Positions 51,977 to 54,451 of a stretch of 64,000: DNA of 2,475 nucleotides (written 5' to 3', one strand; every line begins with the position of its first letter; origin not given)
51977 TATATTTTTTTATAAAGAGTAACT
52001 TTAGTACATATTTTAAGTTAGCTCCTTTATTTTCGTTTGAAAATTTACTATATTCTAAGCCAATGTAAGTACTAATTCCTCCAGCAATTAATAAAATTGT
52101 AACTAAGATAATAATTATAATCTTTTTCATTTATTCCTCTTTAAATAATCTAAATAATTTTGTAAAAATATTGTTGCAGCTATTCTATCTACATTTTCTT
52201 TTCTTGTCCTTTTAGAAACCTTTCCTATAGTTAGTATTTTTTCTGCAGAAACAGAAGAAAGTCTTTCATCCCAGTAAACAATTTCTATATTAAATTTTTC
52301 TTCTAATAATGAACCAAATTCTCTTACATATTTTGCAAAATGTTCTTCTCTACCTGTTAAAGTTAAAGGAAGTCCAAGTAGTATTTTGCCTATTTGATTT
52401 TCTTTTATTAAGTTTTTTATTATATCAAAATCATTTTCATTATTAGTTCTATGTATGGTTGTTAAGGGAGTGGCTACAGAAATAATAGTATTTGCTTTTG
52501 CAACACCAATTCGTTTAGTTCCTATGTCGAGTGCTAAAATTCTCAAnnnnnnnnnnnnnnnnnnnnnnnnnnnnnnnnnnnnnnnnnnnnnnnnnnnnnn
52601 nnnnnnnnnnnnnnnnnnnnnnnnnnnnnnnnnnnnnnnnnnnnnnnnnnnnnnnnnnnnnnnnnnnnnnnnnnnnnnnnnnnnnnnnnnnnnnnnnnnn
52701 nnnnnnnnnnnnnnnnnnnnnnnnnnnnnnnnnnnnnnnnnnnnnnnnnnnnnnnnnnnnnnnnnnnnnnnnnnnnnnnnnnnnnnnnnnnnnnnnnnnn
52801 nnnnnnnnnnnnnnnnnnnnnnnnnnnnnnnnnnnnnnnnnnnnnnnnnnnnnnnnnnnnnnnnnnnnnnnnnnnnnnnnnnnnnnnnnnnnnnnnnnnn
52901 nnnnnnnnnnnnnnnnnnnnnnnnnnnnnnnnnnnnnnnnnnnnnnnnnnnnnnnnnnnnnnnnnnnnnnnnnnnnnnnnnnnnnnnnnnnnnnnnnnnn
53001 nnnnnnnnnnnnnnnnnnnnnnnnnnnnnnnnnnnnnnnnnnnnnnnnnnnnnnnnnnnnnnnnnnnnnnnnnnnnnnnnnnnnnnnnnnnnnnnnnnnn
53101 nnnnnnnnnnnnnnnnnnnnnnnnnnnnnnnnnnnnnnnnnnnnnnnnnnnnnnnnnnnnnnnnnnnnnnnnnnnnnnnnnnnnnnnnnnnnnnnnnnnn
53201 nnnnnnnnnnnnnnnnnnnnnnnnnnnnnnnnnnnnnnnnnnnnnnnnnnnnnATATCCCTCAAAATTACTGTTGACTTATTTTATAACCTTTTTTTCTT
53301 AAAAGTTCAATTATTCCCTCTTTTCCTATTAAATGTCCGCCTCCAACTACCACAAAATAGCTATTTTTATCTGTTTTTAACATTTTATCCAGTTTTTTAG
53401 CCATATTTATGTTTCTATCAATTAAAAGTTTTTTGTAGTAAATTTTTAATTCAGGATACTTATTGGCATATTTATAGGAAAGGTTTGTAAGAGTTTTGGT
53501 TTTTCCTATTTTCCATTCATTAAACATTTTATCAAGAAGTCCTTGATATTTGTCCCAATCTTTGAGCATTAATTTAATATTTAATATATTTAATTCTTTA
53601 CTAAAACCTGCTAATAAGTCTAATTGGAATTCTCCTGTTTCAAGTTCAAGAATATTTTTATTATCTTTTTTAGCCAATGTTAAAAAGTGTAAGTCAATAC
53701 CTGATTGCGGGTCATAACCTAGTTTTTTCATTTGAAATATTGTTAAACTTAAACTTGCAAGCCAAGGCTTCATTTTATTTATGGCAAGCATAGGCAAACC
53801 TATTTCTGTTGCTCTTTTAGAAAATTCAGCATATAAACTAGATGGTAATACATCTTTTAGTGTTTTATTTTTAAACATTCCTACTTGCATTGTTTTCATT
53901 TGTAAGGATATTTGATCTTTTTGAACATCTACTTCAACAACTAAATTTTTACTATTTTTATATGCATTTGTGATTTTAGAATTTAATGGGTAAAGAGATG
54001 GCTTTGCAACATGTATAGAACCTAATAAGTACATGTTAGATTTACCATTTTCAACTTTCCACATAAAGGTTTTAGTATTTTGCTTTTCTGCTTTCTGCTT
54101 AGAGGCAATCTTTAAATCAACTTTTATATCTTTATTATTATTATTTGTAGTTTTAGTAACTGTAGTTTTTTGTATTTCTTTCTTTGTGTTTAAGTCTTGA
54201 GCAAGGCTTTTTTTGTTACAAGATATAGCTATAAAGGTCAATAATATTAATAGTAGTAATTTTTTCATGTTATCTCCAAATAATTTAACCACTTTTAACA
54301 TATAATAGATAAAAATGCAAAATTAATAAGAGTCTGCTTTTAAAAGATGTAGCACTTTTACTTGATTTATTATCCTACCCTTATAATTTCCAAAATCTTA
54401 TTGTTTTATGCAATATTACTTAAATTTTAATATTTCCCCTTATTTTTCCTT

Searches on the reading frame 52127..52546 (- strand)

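Call 87: search_protein_families(library=pfam, proteins=[window:52127-52546:-], max_evalue=0.001)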
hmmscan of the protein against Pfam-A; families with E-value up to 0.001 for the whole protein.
window:52127-52546:- (139 aa): 1 family
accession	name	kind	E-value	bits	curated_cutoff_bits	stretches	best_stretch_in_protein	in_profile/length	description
PF03652.20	RuvX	-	2.9e-42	144.7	29.2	1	1-133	1-133/134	Holliday junction resolvase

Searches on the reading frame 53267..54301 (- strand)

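Call 67: search_protein_families(library=pfam, proteins=[window:53267-54301:-], max_evalue=0.0001)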
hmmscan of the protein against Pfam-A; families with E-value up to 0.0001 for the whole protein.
window:53267-54301:- (344 aa): 1 family
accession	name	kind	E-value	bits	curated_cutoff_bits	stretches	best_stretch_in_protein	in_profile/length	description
PF01963.22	TraB_PrgY_gumN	-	8.3e-73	245.9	26.8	1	79-343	1-263/263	TraB/PrgY/gumN family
